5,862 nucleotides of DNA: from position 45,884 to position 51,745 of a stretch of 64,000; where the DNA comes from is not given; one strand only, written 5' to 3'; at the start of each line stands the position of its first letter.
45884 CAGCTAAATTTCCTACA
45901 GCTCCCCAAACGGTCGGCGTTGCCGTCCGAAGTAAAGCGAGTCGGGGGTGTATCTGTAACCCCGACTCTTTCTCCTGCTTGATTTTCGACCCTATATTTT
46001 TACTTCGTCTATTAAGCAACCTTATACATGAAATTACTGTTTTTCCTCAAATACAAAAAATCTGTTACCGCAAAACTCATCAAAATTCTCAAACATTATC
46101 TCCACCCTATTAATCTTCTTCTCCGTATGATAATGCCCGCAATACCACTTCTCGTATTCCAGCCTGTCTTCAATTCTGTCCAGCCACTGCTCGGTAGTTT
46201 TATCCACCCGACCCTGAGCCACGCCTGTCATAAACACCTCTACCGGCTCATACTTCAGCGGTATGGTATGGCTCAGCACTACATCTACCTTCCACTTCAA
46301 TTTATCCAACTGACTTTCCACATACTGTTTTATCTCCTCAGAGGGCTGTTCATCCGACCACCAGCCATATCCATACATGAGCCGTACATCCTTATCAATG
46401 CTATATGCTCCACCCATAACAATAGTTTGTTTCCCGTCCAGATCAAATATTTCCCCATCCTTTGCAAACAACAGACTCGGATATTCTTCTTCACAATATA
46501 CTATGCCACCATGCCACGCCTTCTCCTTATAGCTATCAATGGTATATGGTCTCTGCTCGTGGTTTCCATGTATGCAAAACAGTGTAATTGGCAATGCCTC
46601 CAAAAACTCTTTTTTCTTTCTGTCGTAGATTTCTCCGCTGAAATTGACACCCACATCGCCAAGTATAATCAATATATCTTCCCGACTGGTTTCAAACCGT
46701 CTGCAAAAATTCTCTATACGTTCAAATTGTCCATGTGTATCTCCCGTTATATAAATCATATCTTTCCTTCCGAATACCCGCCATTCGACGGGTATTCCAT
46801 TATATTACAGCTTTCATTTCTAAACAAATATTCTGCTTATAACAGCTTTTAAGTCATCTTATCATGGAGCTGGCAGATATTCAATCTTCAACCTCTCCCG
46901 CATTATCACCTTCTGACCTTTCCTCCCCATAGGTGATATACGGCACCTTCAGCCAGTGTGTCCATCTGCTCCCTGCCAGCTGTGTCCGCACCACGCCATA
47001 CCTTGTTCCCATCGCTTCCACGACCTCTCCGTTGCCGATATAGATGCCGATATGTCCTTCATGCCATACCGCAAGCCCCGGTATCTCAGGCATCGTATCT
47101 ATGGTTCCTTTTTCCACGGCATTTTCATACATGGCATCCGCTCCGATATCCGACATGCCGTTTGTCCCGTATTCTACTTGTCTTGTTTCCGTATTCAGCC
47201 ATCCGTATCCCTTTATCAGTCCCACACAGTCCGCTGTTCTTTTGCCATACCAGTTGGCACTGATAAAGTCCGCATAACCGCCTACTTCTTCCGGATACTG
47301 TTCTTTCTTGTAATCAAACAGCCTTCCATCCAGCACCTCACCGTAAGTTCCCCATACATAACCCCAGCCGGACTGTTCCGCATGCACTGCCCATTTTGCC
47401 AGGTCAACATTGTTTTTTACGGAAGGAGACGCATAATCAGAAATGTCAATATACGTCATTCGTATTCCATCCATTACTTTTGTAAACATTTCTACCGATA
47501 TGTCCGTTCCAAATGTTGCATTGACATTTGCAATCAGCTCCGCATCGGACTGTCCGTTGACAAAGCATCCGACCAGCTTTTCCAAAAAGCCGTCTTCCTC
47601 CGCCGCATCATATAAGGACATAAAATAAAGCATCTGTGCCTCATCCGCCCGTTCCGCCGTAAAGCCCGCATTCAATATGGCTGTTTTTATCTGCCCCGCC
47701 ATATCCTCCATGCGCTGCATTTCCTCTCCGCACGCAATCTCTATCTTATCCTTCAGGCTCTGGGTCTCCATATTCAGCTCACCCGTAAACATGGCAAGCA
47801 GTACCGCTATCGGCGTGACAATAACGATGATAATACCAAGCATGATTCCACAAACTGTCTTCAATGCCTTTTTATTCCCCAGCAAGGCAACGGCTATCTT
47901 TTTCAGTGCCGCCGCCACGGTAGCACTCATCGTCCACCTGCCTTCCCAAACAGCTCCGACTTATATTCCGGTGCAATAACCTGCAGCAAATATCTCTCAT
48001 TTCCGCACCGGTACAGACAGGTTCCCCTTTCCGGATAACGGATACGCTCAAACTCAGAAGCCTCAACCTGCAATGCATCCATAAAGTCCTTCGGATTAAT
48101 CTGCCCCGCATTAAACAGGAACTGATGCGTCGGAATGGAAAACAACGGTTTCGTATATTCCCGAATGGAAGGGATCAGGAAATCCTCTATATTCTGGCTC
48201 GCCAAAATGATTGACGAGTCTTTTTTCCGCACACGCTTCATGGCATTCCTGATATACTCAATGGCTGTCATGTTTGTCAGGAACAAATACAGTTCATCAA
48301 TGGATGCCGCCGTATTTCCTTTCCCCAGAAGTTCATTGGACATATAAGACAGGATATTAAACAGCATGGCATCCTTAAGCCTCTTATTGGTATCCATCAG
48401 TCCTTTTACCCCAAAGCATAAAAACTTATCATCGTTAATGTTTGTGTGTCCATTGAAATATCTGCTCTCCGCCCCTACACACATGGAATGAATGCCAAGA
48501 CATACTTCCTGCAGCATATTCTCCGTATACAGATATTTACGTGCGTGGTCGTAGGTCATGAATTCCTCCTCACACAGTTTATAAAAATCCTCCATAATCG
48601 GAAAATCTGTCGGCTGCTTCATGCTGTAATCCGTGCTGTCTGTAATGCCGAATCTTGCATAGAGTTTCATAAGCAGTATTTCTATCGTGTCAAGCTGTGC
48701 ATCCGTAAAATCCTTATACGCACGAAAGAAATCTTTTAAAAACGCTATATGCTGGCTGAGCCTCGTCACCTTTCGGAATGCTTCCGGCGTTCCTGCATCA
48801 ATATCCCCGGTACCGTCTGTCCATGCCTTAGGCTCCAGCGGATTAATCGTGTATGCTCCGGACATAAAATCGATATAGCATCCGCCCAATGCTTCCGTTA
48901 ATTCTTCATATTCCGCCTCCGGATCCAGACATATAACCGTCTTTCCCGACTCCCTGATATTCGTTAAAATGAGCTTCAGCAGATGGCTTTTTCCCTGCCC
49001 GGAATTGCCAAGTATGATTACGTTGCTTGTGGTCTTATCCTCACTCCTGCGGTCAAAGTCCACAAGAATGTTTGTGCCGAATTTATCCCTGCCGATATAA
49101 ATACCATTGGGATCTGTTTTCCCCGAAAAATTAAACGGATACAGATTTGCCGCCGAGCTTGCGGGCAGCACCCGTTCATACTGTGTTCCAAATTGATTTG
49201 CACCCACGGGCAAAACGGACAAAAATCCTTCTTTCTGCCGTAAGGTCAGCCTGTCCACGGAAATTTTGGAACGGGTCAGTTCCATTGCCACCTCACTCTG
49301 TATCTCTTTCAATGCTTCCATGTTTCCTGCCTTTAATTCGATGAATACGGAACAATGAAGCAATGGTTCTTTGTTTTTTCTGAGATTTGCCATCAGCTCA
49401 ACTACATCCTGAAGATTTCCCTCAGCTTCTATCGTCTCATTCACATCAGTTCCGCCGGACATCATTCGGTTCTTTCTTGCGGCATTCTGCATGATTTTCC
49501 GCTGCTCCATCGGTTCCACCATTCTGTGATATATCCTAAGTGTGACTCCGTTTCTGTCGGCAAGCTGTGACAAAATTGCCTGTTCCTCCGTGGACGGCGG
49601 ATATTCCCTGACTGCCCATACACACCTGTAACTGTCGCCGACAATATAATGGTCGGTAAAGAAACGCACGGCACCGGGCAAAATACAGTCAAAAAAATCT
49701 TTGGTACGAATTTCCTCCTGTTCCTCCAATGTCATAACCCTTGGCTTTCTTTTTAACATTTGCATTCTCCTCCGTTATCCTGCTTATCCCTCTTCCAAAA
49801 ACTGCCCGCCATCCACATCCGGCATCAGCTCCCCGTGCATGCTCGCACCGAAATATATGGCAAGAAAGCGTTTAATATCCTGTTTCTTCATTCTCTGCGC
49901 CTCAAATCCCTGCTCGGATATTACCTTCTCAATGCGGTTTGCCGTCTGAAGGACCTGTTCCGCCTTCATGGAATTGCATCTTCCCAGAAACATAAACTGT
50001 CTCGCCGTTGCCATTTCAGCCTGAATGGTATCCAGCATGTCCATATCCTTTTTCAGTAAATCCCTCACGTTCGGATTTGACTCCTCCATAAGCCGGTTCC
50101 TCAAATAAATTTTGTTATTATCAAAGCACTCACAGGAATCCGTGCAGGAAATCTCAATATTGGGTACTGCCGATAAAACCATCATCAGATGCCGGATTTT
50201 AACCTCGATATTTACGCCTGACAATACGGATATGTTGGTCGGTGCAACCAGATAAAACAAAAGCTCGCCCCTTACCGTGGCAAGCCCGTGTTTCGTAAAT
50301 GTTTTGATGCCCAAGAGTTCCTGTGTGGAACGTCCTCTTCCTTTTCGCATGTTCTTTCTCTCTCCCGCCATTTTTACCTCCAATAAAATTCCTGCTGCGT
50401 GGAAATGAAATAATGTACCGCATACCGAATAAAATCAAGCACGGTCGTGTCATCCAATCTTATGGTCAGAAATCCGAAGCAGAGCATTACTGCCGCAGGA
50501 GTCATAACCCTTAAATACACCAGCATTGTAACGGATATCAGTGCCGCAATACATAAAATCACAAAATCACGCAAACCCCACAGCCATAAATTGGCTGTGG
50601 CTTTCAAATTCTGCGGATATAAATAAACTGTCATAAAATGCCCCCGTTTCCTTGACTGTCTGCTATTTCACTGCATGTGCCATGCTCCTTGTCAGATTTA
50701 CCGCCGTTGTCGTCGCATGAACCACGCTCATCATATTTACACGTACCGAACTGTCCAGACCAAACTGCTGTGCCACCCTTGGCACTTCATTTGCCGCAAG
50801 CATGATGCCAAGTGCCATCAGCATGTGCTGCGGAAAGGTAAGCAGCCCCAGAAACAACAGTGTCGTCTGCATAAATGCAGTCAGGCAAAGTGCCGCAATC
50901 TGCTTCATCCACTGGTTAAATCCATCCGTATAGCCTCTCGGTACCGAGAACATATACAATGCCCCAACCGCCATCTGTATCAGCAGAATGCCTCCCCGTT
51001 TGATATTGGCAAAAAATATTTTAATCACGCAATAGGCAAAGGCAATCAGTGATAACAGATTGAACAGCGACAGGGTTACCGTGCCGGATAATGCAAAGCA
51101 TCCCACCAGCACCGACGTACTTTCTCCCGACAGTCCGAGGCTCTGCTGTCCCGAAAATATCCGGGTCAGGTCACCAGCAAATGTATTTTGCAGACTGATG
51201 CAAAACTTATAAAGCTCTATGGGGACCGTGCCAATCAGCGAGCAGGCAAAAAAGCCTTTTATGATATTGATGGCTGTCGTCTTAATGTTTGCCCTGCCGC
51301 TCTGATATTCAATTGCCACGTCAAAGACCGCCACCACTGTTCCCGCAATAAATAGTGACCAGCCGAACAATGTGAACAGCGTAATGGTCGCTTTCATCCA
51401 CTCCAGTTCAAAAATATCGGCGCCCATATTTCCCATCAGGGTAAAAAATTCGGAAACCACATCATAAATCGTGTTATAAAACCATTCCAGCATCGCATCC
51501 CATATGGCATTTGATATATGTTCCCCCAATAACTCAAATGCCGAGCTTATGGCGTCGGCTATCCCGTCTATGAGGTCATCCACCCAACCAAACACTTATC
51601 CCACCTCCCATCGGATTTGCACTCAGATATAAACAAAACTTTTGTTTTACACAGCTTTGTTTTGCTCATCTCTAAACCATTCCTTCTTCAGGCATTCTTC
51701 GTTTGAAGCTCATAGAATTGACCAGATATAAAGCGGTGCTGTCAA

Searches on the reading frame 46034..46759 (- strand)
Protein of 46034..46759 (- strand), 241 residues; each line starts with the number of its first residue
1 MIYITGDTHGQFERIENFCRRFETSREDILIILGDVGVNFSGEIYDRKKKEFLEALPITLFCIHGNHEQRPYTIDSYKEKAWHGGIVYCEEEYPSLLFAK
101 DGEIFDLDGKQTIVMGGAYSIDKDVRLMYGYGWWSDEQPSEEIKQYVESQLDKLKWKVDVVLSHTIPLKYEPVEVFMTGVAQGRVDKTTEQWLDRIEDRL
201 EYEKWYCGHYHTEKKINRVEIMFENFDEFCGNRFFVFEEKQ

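Call 3: search_protein_families(library=pfam, proteins=[window:46037-46759:-], max_evalue=0.1)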
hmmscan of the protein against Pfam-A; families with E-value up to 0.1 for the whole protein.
window:46037-46759:- (241 aa): 2 families
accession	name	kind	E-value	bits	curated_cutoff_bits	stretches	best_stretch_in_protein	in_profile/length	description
PF00149.33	Metallophos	-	4.3e-15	57.1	21.5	1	2-212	3-190/191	Calcineurin-like phosphoesterase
PF12850.12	Metallophos_2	-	0.00011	22.7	27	1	2-114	3-60/154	Calcineurin-like phosphoesterase superfamily domain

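Call 4: search_protein_families(library=padloc, proteins=[window:46037-46759:-], max_evalue=0.1)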
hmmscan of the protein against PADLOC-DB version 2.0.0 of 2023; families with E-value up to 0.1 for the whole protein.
window:46037-46759:- (241 aa): 1 family
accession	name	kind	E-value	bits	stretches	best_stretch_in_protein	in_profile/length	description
PDLC04908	PDC-S10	-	0.00014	19.2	1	2-90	12-93/223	-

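Call 60: find_encoding_contigs(protein=window:46034-46759:-, flank=9000, max_places=8)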
Protein window:46034-46759:- (241 aa): no gene with exactly this product is on record in the collection.

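Call 61: find_related_loci(query=window:46037-46759:-, collection=metagenome_contigs, flank=10000)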
Query window:46037-46759:- (241 aa) in metagenome_contigs; peptide patterns used: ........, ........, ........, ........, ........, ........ (x = any residue, [..] = any of these).
238 stretches matched a pattern; 133 encode a relative of the query (tblastn E <= 1e-3); the best 80 are kept; 80 distinct loci.
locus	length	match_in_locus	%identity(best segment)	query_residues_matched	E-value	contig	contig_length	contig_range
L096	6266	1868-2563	83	1-232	4e-130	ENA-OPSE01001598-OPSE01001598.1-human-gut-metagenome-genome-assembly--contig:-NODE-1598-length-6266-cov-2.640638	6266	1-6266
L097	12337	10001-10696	79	1-232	2e-128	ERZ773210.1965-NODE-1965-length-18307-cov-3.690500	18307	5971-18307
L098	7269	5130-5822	80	1-231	3e-128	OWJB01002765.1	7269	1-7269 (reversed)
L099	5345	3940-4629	80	1-230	2e-128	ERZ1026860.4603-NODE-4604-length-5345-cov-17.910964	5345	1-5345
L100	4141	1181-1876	78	1-232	4e-130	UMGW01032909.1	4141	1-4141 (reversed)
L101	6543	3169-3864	78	1-232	7e-128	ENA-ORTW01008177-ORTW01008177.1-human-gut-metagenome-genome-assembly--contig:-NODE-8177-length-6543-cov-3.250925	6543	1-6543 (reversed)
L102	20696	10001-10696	78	1-232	5e-128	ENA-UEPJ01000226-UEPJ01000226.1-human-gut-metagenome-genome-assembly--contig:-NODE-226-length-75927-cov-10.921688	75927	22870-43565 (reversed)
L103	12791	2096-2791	78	1-232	5e-128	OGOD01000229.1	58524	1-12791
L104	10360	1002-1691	80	1-230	7e-128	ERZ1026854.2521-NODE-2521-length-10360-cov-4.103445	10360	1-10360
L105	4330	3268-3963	78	1-232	2e-129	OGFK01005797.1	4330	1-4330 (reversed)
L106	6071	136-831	78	1-232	7e-128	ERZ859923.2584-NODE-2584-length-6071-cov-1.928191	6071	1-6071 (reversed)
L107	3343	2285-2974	79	1-230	3e-131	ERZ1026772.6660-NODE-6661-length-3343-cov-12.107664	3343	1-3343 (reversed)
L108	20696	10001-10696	78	1-232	3e-127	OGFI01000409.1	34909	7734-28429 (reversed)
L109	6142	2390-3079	80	1-230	1e-127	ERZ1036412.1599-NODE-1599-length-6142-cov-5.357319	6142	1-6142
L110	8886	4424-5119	79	1-232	4e-127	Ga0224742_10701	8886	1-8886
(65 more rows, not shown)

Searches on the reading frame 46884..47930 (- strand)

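Call 36: search_protein_families(library=pfam, proteins=[window:46884-47930:-], max_evalue=0.001)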
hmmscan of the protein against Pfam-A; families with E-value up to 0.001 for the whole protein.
window:46884-47930:- (349 aa): 1 family
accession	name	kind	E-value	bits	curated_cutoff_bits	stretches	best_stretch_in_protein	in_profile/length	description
PF00877.26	NLPC_P60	-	0.00081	19.8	23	0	231-327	12-100/105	NlpC/P60 family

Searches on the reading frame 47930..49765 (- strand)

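Call 36: search_protein_families(library=pfam, proteins=[window:47930-49765:-], max_evalue=0.001)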
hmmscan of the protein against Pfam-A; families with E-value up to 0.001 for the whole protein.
window:47930-49765:- (612 aa): 5 families
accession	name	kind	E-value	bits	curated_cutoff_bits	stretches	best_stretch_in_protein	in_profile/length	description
PF19044.6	P-loop_TraG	-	1.1e-10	41.2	25.8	1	228-302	8-85/413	TraG P-loop domain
PF12846.13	AAA_10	-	3.2e-09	36.7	27.5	1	244-294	19-69/362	AAA-like domain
PF01935.23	DUF87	-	7.3e-08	33.2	23.2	1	249-299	26-77/220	Helicase HerA, central domain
PF10412.15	TrwB_AAD_bind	-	0.00017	21.1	20.5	0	244-286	13-55/387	Type IV secretion-system coupling protein DNA-binding domain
PF25199.1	nSTAND_NTPase5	-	0.00032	21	34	0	235-288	30-84/145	Novel STAND NTPase 5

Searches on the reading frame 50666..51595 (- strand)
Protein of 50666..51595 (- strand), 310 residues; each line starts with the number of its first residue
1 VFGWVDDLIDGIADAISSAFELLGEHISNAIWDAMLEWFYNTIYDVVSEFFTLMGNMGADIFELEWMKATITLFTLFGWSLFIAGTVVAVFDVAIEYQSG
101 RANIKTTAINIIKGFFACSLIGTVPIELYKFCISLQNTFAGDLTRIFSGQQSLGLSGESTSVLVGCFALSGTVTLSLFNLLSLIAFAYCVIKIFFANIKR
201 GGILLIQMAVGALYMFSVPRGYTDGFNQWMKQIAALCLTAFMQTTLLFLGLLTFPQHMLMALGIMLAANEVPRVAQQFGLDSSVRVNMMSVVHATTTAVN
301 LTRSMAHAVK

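Call 36: search_protein_families(library=pfam, proteins=[window:50666-51595:-], max_evalue=0.001)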
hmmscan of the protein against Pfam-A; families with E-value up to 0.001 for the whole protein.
window:50666-51595:- (310 aa): 2 families
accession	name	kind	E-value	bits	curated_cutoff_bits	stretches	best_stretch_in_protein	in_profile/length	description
PF19511.4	TrbL_5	-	1.1e-125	419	25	1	25-309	5-289/290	Conjugal transfer protein TrbL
PF19597.4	TrbL_4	-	2.1e-15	57.3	27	1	26-306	7-275/276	Conjugal transfer protein TrbL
